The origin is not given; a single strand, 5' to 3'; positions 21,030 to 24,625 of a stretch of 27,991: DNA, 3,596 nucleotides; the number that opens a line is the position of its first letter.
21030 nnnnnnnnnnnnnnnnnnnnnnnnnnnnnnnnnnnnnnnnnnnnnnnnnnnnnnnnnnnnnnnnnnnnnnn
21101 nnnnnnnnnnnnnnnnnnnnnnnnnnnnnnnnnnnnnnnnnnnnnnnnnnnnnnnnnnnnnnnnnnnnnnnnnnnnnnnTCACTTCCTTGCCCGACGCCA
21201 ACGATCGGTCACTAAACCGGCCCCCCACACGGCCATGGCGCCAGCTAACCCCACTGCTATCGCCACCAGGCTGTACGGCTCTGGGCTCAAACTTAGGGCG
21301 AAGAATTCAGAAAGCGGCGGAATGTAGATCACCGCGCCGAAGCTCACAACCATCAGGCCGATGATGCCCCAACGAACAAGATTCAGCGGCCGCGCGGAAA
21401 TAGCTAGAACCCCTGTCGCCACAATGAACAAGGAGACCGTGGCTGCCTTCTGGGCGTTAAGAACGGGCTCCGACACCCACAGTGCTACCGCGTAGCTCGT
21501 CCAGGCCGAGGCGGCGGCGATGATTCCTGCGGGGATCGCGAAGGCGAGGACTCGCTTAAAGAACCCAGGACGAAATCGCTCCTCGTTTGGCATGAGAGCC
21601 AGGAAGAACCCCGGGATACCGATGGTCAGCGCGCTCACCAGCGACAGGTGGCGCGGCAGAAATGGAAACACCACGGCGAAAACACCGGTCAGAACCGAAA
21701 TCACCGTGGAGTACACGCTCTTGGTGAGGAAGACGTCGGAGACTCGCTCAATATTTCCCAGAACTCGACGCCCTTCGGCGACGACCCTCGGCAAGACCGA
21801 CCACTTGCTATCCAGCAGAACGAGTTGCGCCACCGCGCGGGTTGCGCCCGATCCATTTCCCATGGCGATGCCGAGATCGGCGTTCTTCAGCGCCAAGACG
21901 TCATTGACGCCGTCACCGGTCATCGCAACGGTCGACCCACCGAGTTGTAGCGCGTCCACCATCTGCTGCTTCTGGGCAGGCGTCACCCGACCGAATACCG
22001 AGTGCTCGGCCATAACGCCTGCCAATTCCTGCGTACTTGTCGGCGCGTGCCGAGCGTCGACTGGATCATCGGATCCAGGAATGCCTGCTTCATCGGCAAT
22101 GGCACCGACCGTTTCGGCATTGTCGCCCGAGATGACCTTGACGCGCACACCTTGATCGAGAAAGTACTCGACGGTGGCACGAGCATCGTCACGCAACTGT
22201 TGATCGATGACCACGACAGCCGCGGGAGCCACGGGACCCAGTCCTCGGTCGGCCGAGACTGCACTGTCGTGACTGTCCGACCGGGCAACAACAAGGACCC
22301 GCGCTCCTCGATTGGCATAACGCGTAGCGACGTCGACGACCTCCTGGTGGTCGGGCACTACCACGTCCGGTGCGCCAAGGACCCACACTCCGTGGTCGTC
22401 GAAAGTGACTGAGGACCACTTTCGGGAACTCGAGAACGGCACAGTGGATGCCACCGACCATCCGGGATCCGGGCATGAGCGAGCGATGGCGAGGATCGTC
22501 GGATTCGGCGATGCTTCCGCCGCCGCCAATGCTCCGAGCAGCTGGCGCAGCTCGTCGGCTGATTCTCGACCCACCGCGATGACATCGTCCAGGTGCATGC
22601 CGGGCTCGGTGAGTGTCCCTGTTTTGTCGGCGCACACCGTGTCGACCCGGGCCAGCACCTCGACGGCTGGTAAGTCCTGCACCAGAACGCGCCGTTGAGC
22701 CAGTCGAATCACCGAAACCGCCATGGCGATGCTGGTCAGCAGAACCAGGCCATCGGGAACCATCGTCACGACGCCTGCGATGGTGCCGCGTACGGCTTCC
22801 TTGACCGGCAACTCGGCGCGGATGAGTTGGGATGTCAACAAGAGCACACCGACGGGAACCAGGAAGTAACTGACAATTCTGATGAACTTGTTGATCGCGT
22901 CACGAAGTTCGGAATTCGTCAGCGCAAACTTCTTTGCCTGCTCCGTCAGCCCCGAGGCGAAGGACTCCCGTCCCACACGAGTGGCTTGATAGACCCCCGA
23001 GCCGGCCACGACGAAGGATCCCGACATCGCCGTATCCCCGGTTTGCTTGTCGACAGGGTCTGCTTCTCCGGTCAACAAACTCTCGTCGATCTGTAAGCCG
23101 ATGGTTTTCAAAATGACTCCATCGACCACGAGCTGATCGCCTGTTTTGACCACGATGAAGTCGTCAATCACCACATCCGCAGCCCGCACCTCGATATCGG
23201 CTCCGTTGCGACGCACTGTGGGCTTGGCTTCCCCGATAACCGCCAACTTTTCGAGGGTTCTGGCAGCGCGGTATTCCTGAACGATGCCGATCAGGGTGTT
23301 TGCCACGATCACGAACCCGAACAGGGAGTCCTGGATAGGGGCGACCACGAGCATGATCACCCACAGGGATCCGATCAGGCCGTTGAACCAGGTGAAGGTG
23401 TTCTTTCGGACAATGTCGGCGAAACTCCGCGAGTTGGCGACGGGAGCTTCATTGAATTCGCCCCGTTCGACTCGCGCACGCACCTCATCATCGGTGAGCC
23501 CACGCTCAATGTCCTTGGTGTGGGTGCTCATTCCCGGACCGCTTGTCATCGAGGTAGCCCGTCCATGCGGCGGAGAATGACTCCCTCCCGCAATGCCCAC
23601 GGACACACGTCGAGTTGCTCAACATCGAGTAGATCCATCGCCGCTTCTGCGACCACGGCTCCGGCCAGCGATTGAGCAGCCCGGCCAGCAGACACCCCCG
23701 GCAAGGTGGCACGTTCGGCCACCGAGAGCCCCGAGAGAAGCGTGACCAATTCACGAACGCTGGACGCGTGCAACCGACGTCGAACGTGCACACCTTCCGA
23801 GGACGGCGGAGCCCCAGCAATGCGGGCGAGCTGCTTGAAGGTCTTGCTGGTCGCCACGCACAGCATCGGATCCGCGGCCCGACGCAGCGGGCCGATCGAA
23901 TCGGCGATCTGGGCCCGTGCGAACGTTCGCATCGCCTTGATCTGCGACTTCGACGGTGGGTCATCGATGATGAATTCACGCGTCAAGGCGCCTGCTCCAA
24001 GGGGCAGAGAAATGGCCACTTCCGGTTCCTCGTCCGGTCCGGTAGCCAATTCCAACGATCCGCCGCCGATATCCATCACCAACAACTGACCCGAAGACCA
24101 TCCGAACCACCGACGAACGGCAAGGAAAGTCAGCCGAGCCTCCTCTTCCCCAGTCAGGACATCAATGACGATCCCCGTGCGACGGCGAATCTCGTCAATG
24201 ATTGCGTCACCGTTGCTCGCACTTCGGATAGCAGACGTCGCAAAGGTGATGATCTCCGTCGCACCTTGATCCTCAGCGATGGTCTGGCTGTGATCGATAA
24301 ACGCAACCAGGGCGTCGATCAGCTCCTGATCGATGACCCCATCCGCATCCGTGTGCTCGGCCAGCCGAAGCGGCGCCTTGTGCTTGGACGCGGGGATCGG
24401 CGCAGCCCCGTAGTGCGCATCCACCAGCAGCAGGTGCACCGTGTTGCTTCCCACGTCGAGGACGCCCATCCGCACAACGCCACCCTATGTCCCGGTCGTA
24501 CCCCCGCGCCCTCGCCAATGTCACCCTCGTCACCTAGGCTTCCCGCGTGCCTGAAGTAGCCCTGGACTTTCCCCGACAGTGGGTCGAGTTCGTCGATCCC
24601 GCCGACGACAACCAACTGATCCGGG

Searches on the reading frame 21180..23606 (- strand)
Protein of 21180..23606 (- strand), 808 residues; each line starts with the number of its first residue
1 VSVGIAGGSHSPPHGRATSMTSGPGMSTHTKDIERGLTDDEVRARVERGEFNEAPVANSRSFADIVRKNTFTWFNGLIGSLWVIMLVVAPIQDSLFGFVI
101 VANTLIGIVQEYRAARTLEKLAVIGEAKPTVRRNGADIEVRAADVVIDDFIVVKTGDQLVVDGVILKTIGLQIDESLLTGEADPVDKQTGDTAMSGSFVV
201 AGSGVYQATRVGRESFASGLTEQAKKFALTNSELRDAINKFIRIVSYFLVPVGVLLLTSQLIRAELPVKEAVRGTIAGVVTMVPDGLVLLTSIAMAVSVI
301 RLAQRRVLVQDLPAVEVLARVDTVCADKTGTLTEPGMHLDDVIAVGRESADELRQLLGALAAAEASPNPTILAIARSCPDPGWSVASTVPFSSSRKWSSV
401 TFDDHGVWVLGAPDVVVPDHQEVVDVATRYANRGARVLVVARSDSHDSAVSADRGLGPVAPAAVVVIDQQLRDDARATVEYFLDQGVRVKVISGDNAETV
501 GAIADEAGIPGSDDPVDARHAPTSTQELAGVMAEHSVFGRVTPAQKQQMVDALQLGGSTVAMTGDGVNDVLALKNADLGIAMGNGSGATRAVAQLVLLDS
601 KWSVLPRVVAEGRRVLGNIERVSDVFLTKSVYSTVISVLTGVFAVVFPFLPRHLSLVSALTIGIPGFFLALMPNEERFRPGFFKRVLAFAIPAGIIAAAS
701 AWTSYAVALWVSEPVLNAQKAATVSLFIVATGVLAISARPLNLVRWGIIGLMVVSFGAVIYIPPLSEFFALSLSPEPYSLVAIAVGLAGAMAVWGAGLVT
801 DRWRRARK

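Call 27: search_protein_families(library=pfam, proteins=[window:21180-23606:-])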
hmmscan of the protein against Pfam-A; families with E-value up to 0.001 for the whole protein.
window:21180-23606:- (808 aa): 3 families
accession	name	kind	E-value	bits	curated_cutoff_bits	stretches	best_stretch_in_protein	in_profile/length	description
PF00122.25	E1-E2_ATPase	-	5.2e-37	127.5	28.1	1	129-305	7-181/181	E1-E2 ATPase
PF00702.32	Hydrolase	-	7.9e-17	62.7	26.4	1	321-577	1-191/191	haloacid dehalogenase-like hydrolase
PF08282.18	Hydrolase_3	-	2.9e-05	24.4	20.9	1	548-598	194-244/255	haloacid dehalogenase-like hydrolase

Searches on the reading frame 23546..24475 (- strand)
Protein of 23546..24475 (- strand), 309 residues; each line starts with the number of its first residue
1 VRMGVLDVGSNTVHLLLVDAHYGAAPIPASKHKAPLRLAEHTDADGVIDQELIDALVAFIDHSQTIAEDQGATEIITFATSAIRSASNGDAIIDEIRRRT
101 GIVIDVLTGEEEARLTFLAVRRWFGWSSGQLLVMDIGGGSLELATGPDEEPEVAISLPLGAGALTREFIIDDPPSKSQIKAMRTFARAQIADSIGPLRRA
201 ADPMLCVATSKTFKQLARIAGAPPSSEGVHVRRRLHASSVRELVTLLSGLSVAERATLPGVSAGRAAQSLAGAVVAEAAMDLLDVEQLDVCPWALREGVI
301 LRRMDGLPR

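Call 27: search_protein_families(library=pfam, proteins=[window:23546-24475:-])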
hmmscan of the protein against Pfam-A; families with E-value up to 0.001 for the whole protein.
window:23546-24475:- (309 aa): 1 family
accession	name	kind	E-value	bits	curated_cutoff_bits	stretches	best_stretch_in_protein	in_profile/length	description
PF02541.22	Ppx-GppA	-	8.8e-66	222.7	27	1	29-304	13-282/285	Ppx/GppA phosphatase family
